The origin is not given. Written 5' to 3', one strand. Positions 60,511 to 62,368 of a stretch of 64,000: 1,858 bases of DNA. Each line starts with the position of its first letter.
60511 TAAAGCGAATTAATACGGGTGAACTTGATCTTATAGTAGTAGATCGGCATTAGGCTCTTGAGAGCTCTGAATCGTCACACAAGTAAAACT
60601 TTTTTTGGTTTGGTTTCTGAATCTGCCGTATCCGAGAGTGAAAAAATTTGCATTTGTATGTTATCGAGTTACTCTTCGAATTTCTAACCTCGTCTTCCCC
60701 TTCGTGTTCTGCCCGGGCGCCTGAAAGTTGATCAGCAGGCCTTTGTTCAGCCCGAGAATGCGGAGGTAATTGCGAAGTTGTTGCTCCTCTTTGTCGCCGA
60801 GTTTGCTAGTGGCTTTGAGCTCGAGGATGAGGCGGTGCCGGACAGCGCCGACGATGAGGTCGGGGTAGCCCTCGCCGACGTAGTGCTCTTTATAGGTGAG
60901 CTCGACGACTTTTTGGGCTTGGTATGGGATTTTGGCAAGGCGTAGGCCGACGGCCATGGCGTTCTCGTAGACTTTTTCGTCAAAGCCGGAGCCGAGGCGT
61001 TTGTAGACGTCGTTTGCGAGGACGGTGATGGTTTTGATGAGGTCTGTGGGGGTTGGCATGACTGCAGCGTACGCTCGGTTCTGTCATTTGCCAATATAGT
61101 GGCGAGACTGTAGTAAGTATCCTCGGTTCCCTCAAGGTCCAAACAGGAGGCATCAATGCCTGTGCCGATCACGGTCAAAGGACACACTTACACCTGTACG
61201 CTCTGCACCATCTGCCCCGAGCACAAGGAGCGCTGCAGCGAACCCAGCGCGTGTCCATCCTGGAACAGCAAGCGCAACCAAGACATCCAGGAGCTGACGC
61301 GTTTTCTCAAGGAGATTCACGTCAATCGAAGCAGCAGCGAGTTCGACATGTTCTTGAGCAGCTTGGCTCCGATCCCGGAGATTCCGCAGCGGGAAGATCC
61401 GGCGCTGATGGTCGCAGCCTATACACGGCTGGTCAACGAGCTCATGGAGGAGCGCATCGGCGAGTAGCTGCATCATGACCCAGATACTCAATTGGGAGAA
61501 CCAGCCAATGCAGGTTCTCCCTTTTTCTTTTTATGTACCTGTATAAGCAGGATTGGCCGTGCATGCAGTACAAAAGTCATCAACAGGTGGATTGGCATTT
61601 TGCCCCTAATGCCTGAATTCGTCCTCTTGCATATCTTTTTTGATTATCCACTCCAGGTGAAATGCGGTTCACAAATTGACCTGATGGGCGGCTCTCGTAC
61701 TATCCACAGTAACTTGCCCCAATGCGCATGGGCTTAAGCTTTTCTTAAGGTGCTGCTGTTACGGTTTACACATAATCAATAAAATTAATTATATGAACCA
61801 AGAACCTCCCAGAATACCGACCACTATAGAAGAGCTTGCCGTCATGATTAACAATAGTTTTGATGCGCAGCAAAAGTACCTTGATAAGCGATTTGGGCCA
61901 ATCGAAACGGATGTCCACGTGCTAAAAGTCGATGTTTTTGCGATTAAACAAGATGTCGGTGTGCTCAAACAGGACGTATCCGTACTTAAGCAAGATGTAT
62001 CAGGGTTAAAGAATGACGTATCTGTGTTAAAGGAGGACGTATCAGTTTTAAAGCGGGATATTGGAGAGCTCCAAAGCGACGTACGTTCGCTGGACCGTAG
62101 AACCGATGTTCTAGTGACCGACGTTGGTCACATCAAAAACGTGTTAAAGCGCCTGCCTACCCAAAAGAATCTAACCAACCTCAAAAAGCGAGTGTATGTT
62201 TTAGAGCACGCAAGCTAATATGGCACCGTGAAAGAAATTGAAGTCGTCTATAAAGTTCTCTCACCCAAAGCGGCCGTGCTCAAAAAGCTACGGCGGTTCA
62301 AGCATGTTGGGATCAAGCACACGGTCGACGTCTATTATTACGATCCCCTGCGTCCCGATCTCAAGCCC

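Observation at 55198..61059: Defense-like island: an MmeI-family Type IIG enzyme flanked by two uncharacterised low-GC genes (one translationally coupled) and a GxxExxY nuclease-fold gene.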

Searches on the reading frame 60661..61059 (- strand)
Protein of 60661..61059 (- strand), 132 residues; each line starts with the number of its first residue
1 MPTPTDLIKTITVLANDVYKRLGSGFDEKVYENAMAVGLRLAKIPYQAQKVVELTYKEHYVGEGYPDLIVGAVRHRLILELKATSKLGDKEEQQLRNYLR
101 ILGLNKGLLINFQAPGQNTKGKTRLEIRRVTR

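Call 4: search_protein_families(library=pfam, proteins=[window:60661-61059:-], max_evalue=1)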
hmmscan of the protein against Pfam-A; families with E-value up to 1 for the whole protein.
window:60661-61059:- (132 aa): 3 families
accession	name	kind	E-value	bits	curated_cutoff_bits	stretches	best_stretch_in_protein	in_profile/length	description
PF13366.12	PDDEXK_3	-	5.2e-30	104.6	22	1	6-114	2-108/117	PD-(D/E)XK nuclease superfamily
PF01930.23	Cas_Cas4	-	0.11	13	22.7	1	38-108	34-97/160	Domain of unknown function DUF83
PF12529.13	Xylo_C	-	0.19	11.8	25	1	89-115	135-161/182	Xylosyltransferase C terminal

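Call 5: search_protein_families(library=padloc, proteins=[window:60661-61059:-], max_evalue=1)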
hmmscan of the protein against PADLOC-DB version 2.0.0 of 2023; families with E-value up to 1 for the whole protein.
window:60661-61059:- (132 aa): 2 families
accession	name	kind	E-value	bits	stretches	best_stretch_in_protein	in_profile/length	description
PDLC01250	Cas4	-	0.01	14.1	1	52-103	51-102/168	"CAS-I,CAS-II,CAS-III,CAS-IV,CAS-V,CAS-VI; acquisition_associated"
PDLC02285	AbiEi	-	0.036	12.5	1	49-106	51-109/128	AbiEi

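Call 6: search_protein_families(library=ncbifam, proteins=[window:60661-61059:-], max_evalue=1)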
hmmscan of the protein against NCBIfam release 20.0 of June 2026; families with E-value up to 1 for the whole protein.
window:60661-61059:- (132 aa): 1 family
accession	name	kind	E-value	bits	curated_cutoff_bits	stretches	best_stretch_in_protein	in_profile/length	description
TIGR04256.1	GxxExxY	subfamily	3e-28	98.5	35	1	7-115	2-108/116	GxxExxY protein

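Call 84: search_protein_families(library=phrogs, proteins=[window:60661-61059:-], max_evalue=0.01)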
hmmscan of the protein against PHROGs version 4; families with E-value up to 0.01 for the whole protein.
window:60661-61059:- (132 aa): 0 families

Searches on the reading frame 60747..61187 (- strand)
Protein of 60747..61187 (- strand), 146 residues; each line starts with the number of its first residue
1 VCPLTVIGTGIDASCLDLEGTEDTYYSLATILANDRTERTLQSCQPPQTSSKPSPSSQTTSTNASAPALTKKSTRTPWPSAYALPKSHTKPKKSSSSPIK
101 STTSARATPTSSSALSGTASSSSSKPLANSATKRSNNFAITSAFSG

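Call 4: search_protein_families(library=pfam, proteins=[window:60747-61187:-], max_evalue=1)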
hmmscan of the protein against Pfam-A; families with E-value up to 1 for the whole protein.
window:60747-61187:- (146 aa): 1 family
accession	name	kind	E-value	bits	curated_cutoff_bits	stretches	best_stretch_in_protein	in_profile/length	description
PF05795.16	Plasmodium_Vir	-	0.53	10.2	28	1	51-145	232-317/377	Plasmodium vivax Vir protein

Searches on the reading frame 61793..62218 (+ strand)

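Call 20: search_protein_families(library=pfam, proteins=[window:61793-62218:+], max_evalue=0.01)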
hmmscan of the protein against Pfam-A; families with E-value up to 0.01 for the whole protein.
window:61793-62218:+ (141 aa): 13 families
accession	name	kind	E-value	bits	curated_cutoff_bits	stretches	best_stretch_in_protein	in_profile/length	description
PF10805.13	DUF2730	-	3.8e-05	24.2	24.9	1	45-108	32-97/102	Protein of unknown function (DUF2730)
PF01166.23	TSC22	-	7.6e-05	23.2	30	0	80-107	13-40/57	TSC-22/dip/bun family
PF04728.18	LPP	-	0.00016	22.3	29.1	0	69-98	2-31/53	Lipoprotein leucine-zipper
PF05557.18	MAD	-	0.00027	19.9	30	1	33-108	395-468/661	Mitotic checkpoint protein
PF07889.17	DUF1664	-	0.0005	20.5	34.6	0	14-72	63-120/124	Protein of unknown function (DUF1664)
PF06419.17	COG6_N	-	0.00071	20.1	27.4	0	70-138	36-104/114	Conserved oligomeric complex COG6, N-terminal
PF10473.14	CENP-F_leu_zip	-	0.0009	19.8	34.5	1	51-104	50-103/140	Leucine-rich repeats of kinetochore protein Cenp-F/LEK1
PF25450.1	Rab11-FIP3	-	0.0037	18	31.9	0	58-101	59-102/125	Rab11-FIP3-like domain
PF16378.10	DUF4988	-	0.0052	17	30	0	58-86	1-29/183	Domain of unknown function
PF10191.15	COG7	-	0.0063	15.3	33.9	0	57-96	54-99/772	Golgi complex component 7 (COG7)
PF02183.23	HALZ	-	0.0065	17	28.1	0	37-74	3-40/43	Homeobox associated leucine zipper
PF16454.10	PI3K_P85_iSH2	-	0.0091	16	31.5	0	14-108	59-143/161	Phosphatidylinositol 3-kinase regulatory subunit P85 inter-SH2 domain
PF06009.19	Laminin_II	-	0.0099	16.3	33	0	50-132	14-97/138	Laminin Domain II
